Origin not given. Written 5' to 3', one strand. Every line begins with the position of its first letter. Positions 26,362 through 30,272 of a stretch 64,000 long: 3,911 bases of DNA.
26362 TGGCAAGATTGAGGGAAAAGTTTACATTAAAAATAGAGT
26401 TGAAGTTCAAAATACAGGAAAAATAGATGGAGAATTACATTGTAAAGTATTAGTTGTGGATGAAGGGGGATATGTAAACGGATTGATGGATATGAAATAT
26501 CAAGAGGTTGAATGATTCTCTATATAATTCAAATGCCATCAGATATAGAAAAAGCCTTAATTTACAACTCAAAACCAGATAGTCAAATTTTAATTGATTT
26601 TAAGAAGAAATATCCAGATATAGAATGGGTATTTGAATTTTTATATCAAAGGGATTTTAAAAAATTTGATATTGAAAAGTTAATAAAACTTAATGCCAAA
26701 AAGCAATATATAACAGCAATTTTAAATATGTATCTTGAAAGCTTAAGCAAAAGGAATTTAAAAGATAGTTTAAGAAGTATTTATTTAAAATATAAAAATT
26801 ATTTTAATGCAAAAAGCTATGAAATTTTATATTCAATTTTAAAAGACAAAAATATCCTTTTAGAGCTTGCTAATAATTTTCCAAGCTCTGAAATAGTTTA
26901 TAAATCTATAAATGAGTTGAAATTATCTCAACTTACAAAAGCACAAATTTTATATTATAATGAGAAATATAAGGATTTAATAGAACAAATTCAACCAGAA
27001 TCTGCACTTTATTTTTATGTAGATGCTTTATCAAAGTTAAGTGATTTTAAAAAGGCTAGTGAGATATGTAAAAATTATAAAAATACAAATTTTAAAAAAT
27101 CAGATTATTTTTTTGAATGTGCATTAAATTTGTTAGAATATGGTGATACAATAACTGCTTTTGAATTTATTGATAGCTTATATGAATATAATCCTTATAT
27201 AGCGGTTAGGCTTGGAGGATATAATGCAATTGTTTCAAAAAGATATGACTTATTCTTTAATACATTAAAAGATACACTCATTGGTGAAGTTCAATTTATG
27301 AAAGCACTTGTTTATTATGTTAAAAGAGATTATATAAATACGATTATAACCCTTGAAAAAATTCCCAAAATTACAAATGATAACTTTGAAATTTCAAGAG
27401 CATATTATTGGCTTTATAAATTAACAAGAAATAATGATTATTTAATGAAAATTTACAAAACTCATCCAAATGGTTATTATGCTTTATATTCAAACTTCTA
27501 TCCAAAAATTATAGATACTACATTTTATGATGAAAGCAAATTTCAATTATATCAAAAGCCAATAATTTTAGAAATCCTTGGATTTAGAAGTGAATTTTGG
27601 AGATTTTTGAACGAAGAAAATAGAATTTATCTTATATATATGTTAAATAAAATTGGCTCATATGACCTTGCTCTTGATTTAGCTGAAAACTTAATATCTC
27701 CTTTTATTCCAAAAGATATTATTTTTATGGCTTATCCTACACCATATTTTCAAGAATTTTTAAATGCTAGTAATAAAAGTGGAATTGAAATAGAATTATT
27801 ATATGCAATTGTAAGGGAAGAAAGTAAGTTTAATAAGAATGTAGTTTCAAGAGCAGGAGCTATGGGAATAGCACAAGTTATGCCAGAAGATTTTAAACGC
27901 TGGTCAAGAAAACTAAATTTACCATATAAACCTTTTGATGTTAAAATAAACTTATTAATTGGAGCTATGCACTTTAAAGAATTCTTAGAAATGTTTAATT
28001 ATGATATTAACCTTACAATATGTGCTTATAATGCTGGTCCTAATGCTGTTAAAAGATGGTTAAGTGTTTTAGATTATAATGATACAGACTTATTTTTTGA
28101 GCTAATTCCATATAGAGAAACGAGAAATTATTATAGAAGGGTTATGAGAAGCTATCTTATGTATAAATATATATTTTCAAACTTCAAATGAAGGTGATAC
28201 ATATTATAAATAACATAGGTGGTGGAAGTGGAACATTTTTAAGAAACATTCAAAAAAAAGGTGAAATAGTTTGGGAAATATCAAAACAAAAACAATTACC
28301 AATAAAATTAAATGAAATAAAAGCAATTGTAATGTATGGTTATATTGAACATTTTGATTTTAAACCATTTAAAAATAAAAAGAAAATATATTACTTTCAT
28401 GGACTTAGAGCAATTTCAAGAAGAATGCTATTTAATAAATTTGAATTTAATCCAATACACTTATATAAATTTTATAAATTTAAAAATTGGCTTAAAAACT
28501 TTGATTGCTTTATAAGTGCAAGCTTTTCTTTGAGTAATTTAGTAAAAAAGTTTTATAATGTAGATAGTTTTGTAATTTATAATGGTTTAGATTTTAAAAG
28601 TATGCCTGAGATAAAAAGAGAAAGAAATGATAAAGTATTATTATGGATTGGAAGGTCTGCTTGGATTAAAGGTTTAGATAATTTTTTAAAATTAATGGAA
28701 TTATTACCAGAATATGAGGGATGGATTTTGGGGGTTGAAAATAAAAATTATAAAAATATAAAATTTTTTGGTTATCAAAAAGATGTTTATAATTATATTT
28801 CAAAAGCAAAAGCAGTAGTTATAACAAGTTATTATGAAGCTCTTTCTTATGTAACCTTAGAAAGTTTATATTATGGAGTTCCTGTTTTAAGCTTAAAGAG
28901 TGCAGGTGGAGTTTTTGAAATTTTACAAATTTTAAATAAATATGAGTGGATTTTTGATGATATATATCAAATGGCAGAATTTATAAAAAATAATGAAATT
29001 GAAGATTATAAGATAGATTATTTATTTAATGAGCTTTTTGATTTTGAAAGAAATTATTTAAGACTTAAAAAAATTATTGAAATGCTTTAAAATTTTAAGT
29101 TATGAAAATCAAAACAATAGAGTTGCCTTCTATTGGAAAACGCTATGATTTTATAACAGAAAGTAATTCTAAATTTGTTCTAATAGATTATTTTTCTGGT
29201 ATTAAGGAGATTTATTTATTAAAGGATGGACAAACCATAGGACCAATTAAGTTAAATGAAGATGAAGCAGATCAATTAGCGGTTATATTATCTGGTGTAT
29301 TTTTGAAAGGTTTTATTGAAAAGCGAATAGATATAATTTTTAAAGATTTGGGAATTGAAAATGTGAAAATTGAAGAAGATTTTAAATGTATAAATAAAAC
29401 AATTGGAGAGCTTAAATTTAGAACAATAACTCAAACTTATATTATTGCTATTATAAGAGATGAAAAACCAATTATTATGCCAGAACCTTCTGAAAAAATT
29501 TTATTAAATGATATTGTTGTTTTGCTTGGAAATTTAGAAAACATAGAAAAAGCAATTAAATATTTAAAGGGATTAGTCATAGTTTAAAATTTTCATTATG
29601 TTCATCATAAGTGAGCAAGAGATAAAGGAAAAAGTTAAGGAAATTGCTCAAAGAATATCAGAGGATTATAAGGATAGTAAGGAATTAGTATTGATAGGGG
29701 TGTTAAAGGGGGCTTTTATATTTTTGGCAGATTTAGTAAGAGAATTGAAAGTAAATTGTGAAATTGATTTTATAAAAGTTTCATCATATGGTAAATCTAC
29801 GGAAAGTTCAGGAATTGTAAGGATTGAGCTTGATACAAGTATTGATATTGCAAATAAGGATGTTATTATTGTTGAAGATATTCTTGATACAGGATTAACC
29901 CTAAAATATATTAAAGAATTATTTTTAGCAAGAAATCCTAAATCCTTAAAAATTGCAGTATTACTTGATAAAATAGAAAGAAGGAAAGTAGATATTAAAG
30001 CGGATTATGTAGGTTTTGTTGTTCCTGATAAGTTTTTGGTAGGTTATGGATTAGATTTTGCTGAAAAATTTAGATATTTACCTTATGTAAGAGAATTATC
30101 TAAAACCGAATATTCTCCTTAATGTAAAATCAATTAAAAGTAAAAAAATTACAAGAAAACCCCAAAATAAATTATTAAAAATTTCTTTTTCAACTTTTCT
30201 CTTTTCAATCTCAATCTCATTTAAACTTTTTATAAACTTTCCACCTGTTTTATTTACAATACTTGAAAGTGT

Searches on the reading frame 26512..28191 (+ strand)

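Call 8: search_protein_families(library=ncbifam, proteins=[window:26512-28191:+])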
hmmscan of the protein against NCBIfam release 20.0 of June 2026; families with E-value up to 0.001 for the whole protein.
window:26512-28191:+ (559 aa): 5 families
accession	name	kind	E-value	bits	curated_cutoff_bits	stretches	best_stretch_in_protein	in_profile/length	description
NF047373.1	BB0259_flg_lyt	exception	9.1e-41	140.4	234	1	384-555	517-692/705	flagellar assembly lytic transglycosylase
NF008631.0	PRK11619.1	equivalog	2.1e-19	69.3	536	1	408-555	475-628/644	murein transglycosylase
NF008050.0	PRK10783.1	equivalog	9e-07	27.6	508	1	411-542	103-235/457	murein transglycosylase D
NF008670.0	PRK11671.1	equivalog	4.6e-06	26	375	1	413-459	193-239/359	membrane-bound lytic murein transglycosylase MltC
NF011856.0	PRK15328.1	equivalog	0.00028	20.5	208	0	404-511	10-121/160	type III secretion system invasion protein IagB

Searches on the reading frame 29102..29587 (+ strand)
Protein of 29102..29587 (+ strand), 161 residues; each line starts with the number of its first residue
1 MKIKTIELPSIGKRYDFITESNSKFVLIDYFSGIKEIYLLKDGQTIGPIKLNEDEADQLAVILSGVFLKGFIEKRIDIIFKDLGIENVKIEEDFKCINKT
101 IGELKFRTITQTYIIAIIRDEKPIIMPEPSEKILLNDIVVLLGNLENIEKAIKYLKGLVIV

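Call 72: search_protein_families(library=pfam, proteins=[window:29102-29587:+], max_evalue=0.00001)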
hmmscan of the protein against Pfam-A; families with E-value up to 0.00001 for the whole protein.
window:29102-29587:+ (161 aa): 1 family
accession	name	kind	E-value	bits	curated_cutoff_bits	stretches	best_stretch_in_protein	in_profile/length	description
PF02080.26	TrkA_C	-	1e-12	48.2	27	1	88-155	4-70/71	TrkA-C domain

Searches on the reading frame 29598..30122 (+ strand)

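Call 72: search_protein_families(library=pfam, proteins=[window:29598-30122:+], max_evalue=0.00001)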
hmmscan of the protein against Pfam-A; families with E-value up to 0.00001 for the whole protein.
window:29598-30122:+ (174 aa): 1 family
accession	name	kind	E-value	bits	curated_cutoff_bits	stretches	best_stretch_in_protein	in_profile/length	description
PF00156.33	Pribosyltran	-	2.4e-32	111.9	26.3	1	7-154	9-157/158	Phosphoribosyl transferase domain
